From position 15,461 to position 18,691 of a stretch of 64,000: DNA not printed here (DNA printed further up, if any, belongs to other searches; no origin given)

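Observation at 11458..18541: Enlarged MoxR-like AAA+ / unknown / transglutaminase-like three-gene cluster between recG and tyrS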

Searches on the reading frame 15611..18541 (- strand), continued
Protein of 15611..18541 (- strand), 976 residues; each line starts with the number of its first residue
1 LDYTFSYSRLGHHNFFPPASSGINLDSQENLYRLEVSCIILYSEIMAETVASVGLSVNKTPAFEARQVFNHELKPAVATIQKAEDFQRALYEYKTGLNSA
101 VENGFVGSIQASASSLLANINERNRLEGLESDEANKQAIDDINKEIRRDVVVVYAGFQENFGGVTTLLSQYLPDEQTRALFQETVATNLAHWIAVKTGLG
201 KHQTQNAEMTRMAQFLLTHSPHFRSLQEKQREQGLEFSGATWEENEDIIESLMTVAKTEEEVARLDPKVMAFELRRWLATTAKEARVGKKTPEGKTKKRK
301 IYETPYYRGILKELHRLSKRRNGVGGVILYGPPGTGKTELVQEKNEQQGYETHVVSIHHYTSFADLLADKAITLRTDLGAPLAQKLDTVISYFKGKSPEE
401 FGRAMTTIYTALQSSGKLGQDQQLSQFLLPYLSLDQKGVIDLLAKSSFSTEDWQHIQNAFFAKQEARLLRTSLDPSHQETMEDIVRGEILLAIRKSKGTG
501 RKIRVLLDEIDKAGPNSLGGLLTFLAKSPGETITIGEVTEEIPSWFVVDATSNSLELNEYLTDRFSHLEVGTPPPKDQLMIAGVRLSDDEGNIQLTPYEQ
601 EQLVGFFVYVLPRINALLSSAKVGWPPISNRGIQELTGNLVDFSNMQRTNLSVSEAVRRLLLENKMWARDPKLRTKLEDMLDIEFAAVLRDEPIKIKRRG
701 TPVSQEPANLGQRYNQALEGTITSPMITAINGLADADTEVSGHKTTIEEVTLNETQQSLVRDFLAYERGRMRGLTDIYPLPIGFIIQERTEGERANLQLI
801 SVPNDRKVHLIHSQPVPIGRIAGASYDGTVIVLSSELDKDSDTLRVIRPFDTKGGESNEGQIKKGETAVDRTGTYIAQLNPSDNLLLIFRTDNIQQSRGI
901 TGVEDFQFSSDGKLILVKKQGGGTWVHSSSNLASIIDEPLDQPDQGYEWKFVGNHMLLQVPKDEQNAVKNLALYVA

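Call 26: search_solved_structures(query=A1, max_evalue=1, show_alignments=3)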
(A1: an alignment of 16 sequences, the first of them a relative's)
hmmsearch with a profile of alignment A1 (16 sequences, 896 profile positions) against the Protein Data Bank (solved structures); distinct sequences matched with E-value up to 1: 228 (the best 60 are shown).
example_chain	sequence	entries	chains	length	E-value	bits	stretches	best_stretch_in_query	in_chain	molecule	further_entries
5vc7_A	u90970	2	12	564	1.8e-06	29.8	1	257-280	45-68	VCP-like ATPase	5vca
5g4g_A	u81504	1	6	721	3.1e-06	29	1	257-280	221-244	VCP-LIKE ATPASE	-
5g4f_A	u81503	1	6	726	3.1e-06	29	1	257-280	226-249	VCP-LIKE ATPASE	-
7bif_A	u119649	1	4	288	4.6e-06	28.4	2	743-851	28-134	v22WRAP-T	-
7bid_A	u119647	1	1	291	5.1e-06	28.3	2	743-851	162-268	v31WRAP-T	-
9lgo_A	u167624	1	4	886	3.8e-05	25.4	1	257-286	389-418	ATPase family gene 2 protein homolog A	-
8rhn_K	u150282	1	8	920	4.2e-05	25.3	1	257-286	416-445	ATPase family gene 2 protein homolog A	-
6chs_H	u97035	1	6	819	5.2e-05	24.9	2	257-273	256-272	Putative cell division control protein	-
5i2t_A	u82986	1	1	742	7.7e-05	24.4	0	746-836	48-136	Periodic tryptophan protein 2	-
9lgo_F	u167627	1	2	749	0.00012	23.7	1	257-282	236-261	ATPase family gene 2 protein homolog B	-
8rhn_O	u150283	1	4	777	0.00013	23.6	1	257-282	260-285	ATPase family gene 2 protein homolog B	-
7suk_LO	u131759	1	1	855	0.00014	23.6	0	746-836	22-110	Periodic tryptophan protein 2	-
6lqs_B1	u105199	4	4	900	0.00017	23.3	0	746-836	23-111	Periodic tryptophan protein 2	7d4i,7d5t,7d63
5wlc_LO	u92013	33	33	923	0.00019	23.1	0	746-836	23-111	Utp1 | Periodic tryptophan protein 2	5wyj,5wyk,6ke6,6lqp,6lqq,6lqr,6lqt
7wub_C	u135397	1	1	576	0.00022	22.9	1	257-273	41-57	Transitional endoplasmic reticulum ATPase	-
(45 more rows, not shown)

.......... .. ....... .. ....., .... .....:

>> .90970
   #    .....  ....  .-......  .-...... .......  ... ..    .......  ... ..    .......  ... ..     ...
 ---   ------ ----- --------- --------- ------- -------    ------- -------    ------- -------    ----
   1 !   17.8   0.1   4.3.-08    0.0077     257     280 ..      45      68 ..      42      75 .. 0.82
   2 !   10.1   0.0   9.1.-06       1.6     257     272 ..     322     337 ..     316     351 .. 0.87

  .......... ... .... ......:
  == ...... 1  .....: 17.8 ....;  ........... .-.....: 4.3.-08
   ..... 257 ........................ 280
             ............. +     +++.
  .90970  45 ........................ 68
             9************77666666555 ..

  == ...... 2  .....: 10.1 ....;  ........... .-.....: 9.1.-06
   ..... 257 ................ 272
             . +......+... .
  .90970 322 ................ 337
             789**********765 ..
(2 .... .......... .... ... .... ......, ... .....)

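Call 45: predict_structure(alignment_id=A1)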
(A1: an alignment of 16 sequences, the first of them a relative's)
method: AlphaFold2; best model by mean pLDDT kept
length: 931 residues; sequences in the alignment: 16
mean_pLDDT: 82.8   pTM: 0.81
mean pLDDT of the five models: 82.8, 78.1, 76.7, 76.4, 73.8
residues with pLDDT >= 90: 319; 70-90: 477; 50-70: 101; < 50: 34
segments of 3 or more residues with pLDDT < 50: 1-13, 652-659, 692-698
pLDDT, mean of each block of 10 residues (from residue 1): 29 71 93 91 90 82 89 92 76 90 93 88 86 91 91 78 92 90 89 82 89 93 93 93 76 83 88 76 87 91 87 63 56 64 81 88 75 64 76 76 85 85 63 65 83 82 80 70 79 79 87 73 88 94 90 92 93 85 89 91 89 88 86 91 80 45 74 86 89 50 89 91 66 88 84 78 82 88 91 89 73 81 90 92 91 92 90 91 90 88 91 86 89 74
secondary structure, 60 per line:
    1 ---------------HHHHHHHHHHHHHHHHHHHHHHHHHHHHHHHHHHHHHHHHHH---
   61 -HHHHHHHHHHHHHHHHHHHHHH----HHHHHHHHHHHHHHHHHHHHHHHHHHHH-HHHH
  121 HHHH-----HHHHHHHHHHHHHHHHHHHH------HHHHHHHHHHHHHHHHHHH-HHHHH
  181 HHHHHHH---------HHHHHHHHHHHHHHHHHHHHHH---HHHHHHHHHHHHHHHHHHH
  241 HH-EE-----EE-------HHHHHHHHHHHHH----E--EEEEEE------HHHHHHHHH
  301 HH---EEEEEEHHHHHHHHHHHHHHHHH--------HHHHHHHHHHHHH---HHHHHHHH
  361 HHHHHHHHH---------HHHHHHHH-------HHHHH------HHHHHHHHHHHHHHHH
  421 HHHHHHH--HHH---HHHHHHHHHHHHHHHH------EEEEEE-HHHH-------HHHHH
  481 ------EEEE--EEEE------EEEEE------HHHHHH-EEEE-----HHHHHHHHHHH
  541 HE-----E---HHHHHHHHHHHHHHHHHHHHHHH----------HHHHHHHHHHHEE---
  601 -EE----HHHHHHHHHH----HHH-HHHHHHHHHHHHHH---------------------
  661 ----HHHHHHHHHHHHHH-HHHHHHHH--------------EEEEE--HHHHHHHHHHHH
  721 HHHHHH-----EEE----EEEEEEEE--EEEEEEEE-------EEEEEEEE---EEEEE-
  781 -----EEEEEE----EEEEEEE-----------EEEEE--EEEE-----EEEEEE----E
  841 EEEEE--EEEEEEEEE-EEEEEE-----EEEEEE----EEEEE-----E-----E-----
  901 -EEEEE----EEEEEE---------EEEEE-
elements in order (helices of 4 or more, strands of 3 or more residues): H16-57 H62-83 H88-115 H117-124 H130-149 H156-174 H176-187 H197-218 H222-242 H260-272 E280-285 H292-302 E306-311 H312-328 H337-349 H353-369 H379-386 H394-398 H405-427 H436-451 E458-463 H465-468 H476-480 E487-490 E493-496 E503-507 H514-519 E521-524 H530-541 H552-574 H585-595 H608-617 H626-639 H665-678 H680-687 E702-706 H709-726 E732-734 E739-746 E749-756 E764-771 E775-779 E786-791 E796-802 E814-818 E821-824 E830-835 E840-845 E848-856 E858-863 E869-874 E879-883 E902-906 E911-916 E926-930

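Call 50: search_protein_representatives(alignment_id=A1)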
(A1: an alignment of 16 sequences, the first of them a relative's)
Query: 16 sequences, 896 profile positions. Proteins with E-value up to 0.001 (for the whole library): 5106; up to 1e-10: 571; up to 1e-30: 59. The best 150 are listed.
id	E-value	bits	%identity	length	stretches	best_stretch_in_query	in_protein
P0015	0.0e+00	1183.7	-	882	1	12-883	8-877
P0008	0.0e+00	1181.2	-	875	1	1-895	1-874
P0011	0.0e+00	1142.4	-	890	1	1-894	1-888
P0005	0.0e+00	1139.7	-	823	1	113-895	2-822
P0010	0.0e+00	1108.2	-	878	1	2-896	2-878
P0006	0.0e+00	1105.9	-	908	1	9-896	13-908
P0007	0.0e+00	1065.5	-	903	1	1-896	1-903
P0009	0.0e+00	1050.2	-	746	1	144-895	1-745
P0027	2.4e-277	939.4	-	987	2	39-895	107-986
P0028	4.0e-276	935.3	-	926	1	14-896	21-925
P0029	1.5e-273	926.8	-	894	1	13-894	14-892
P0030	5.0e-268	908.6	-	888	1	13-884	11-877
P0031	6.4e-263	891.7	-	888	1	12-895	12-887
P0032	1.3e-255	867.4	-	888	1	13-895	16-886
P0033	1.4e-254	864.1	-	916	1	15-894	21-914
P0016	1.8e-229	781.0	-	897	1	11-887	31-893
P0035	1.9e-223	761.1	-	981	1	14-895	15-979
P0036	9.6e-216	735.5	-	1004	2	60-894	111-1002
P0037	9.2e-201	686.0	-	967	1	25-895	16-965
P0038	2.2e-169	582.1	-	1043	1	17-895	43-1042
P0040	4.2e-136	472.0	-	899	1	18-886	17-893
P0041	1.9e-133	463.2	-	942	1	70-886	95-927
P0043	1.4e-129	450.4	-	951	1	12-883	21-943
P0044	5.6e-128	445.1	-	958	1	10-853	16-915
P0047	1.2e-118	414.2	-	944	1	16-866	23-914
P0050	1.1e-117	411.0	-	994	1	81-885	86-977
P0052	4.8e-114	399.0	-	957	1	167-884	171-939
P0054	1.3e-111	391.0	-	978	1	7-886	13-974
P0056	5.1e-106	372.5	-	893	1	201-888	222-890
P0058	2.3e-104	367.0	-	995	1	61-881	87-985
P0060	4.0e-91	323.2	-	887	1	88-868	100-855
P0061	1.3e-78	281.8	-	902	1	14-883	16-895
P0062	1.4e-75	271.7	-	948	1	151-858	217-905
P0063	9.0e-75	269.1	-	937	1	187-886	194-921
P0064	3.4e-74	267.2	-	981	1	104-850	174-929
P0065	6.9e-74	266.2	-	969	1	95-852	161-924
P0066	2.8e-73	264.1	-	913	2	205-890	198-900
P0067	2.8e-69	250.9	-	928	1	176-885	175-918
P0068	3.4e-65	237.4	-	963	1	205-886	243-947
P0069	2.5e-63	231.2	-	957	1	206-884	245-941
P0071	1.2e-59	219.1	-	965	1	197-883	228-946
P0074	9.6e-40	153.2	-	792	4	413-563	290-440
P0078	1.9e-27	112.4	-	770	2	415-679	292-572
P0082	6.3e-26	107.4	-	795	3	409-560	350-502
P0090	1.6e-23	99.5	-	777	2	418-641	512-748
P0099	3.0e-21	92.0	-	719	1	227-643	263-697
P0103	7.1e-21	90.7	-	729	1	157-661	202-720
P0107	1.3e-20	89.8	-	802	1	220-595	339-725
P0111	1.3e-19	86.6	-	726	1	90-615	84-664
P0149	9.4e-17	77.1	-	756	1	232-588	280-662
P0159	3.3e-16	75.3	-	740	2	258-306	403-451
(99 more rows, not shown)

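Call 51: search_protein_families(library=pfam, proteins=[P0074, P0078, P0082, P0090, P0099, P0103, P0107, P0111, P0149, P0159], max_evalue=0.01)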
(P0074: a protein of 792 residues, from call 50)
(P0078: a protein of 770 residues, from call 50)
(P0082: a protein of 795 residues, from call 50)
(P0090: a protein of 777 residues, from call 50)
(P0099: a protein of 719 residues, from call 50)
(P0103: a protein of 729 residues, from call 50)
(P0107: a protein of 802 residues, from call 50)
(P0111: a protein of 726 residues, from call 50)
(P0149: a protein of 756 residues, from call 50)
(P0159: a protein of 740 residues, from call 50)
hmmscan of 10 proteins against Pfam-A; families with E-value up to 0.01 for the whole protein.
P0074 (792 aa): 4 families
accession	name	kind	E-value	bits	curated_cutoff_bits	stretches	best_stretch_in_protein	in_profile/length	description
PF07728.20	AAA_5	-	2.4e-07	31.3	22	1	232-364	1-136/139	AAA domain (dynein-related subfamily)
PF05496.18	RuvB_N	-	0.0001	22.6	27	1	217-262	20-65/159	Holliday junction DNA helicase RuvB P-loop domain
PF00004.35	AAA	-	0.00042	21.2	21.2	1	233-282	1-49/131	ATPase family associated with various cellular activities (AAA)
PF13191.12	AAA_16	-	0.0065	17.4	32.6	0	229-250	24-44/167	AAA ATPase domain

P0078 (770 aa): 1 family
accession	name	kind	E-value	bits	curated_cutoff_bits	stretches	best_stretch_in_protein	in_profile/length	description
PF07728.20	AAA_5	-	0.004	17.6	22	1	212-329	3-92/139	AAA domain (dynein-related subfamily)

P0082 (795 aa): 10 families
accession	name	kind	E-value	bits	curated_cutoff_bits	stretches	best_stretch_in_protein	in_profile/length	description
PF07728.20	AAA_5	-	9.2e-16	58.5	22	1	291-434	3-139/139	AAA domain (dynein-related subfamily)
PF00004.35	AAA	-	1.7e-09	38.7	21.2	1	291-435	2-124/131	ATPase family associated with various cellular activities (AAA)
PF13401.12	AAA_22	-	3e-08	34.5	27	1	290-392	8-109/130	AAA domain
PF13191.12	AAA_16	-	6.2e-06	27.2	32.6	1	289-393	26-158/167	AAA ATPase domain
PF13173.12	AAA_14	-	9e-05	22.9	27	1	291-393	6-87/129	AAA domain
PF13238.12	AAA_18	-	0.00014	22.7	29.4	1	291-375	2-79/128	AAA domain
PF12775.13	AAA_7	-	0.00019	21.5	25.8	1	284-330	30-78/181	P-loop containing dynein motor region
PF13604.12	AAA_30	-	0.00045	20.5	27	1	288-393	19-114/191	AAA domain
PF13245.12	AAA_19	-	0.0035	18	25.1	0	290-383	14-106/134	AAA domain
PF13671.12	AAA_33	-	0.0052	17.5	27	0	291-376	3-78/143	AAA domain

P0090 (777 aa): 10 families
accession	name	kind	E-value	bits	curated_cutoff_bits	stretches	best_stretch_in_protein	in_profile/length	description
PF07728.20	AAA_5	-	1.7e-09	38.2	22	1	302-354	3-48/139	AAA domain (dynein-related subfamily)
PF00004.35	AAA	-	5.6e-05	24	21.2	1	303-403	3-62/131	ATPase family associated with various cellular activities (AAA)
PF13401.12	AAA_22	-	0.00019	22.2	27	1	301-341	8-43/130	AAA domain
PF13191.12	AAA_16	-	0.00024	22.1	32.6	1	292-351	18-81/167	AAA ATPase domain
PF13173.12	AAA_14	-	0.0003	21.2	27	0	302-347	6-45/129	AAA domain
PF20720.3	nSTAND3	-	0.00033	20.8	27.2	1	302-346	21-60/155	Novel STAND NTPase 3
PF13238.12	AAA_18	-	0.0023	18.8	29.4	0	302-322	2-22/128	AAA domain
PF05621.17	TniB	-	0.0032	17.4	22.4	1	276-325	12-62/189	Bacterial TniB protein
PF01637.24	ATPase_2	-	0.0036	17.6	33.2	1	284-418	8-122/225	ATPase domain predominantly from Archaea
PF13671.12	AAA_33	-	0.0076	17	27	0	302-339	3-41/143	AAA domain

P0099 (719 aa): 10 families
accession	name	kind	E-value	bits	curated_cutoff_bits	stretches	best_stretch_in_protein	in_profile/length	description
PF07728.20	AAA_5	-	1.3e-12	48.3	22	2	304-348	3-48/139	AAA domain (dynein-related subfamily)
PF13401.12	AAA_22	-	3.5e-06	27.8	27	1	303-392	8-65/130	AAA domain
PF00004.35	AAA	-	1.7e-05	25.7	21.2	1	305-348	3-46/131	ATPase family associated with various cellular activities (AAA)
PF13191.12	AAA_16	-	1.9e-05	25.7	32.6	1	303-410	27-107/167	AAA ATPase domain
PF13671.12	AAA_33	-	0.00012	22.9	27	1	304-346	3-41/143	AAA domain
PF13173.12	AAA_14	-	0.00086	19.8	27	0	304-339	6-43/129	AAA domain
PF05621.17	TniB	-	0.0019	18.1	22.4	0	279-326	16-61/189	Bacterial TniB protein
PF13238.12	AAA_18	-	0.0024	18.8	29.4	0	305-349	3-44/128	AAA domain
PF01695.23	IstB_IS21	-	0.0066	16.4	24.1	0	235-318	38-110/238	IstB-like ATP binding protein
PF20720.3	nSTAND3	-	0.0068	16.6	27.2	0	304-333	21-51/155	Novel STAND NTPase 3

P0103 (729 aa): 6 families
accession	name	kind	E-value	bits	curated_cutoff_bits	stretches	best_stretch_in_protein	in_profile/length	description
PF07728.20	AAA_5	-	7.6e-11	42.6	22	1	311-356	3-49/139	AAA domain (dynein-related subfamily)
PF13401.12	AAA_22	-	3.3e-06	27.9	27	1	310-352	8-53/130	AAA domain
PF13191.12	AAA_16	-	3.2e-05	24.9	32.6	1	303-427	19-113/167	AAA ATPase domain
PF13671.12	AAA_33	-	0.00016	22.5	27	1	311-372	3-60/143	AAA domain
PF13173.12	AAA_14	-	0.00027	21.4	27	0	311-345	6-42/129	AAA domain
PF00004.35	AAA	-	0.0018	19.2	21.2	0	312-383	3-39/131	ATPase family associated with various cellular activities (AAA)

P0107 (802 aa): 8 families
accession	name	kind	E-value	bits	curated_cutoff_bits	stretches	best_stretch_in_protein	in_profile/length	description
PF07728.20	AAA_5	-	6.9e-12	46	22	2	384-428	3-48/139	AAA domain (dynein-related subfamily)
PF13191.12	AAA_16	-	9e-06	26.7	32.6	1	383-508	27-123/167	AAA ATPase domain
PF13401.12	AAA_22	-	3.9e-05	24.4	27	1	383-424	8-52/130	AAA domain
PF13671.12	AAA_33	-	0.00024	21.9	27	1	384-445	3-60/143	AAA domain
PF05621.17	TniB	-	0.0012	18.7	22.4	1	360-407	17-62/189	Bacterial TniB protein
PF13173.12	AAA_14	-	0.0013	19.2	27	0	384-418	6-42/129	AAA domain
PF13479.12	AAA_24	-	0.0016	18.7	27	0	384-510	6-115/195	AAA domain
PF00004.35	AAA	-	0.002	19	21.2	1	385-504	3-91/131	ATPase family associated with various cellular activities (AAA)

P0111 (726 aa): 9 families
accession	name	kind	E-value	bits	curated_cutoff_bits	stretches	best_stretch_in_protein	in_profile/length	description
PF07728.20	AAA_5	-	5.9e-11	43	22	1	303-364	3-53/139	AAA domain (dynein-related subfamily)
PF13401.12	AAA_22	-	2e-06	28.6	27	1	302-382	8-82/130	AAA domain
PF13671.12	AAA_33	-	2e-05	25.4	27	1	303-390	3-82/143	AAA domain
PF13191.12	AAA_16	-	2.8e-05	25.1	32.6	1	300-405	25-124/167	AAA ATPase domain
PF00004.35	AAA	-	2.9e-05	24.9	21.2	1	304-341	3-38/131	ATPase family associated with various cellular activities (AAA)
PF24883.2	NPHP3_N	-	0.001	19.7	24.8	1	287-380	11-96/164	Nephrocystin 3, N-terminal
PF13521.12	AAA_28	-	0.0011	19.6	27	1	303-339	3-38/164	AAA domain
PF13173.12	AAA_14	-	0.002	18.6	27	1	303-339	6-44/129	AAA domain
PF05621.17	TniB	-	0.0078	16.1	22.4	0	279-324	17-60/189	Bacterial TniB protein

P0149 (756 aa): 3 families
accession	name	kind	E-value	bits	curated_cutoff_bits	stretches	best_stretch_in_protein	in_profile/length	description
PF07728.20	AAA_5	-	1.1e-06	29.1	22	0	308-362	3-50/139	AAA domain (dynein-related subfamily)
PF13401.12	AAA_22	-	0.00072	20.3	27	1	307-367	8-64/130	AAA domain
PF13604.12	AAA_30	-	0.0047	17.1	27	0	308-413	22-105/191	AAA domain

P0159 (740 aa): 7 families
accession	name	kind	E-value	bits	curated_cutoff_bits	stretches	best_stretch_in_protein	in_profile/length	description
PF07728.20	AAA_5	-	2.2e-11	44.4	22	2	403-458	2-57/139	AAA domain (dynein-related subfamily)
PF00004.35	AAA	-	1.8e-06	28.9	21.2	1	403-438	1-34/131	ATPase family associated with various cellular activities (AAA)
PF13191.12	AAA_16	-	7.2e-05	23.8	32.6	1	386-561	9-146/167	AAA ATPase domain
PF13401.12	AAA_22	-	0.00041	21.1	27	0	403-558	8-95/130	AAA domain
PF13173.12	AAA_14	-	0.0032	17.9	27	0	403-437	5-41/129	AAA domain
PF13479.12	AAA_24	-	0.0062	16.8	27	0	402-560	4-77/195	AAA domain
PF12774.13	AAA_6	-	0.0097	15.4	25.2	0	405-443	37-75/327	Hydrolytic ATP binding site of dynein motor region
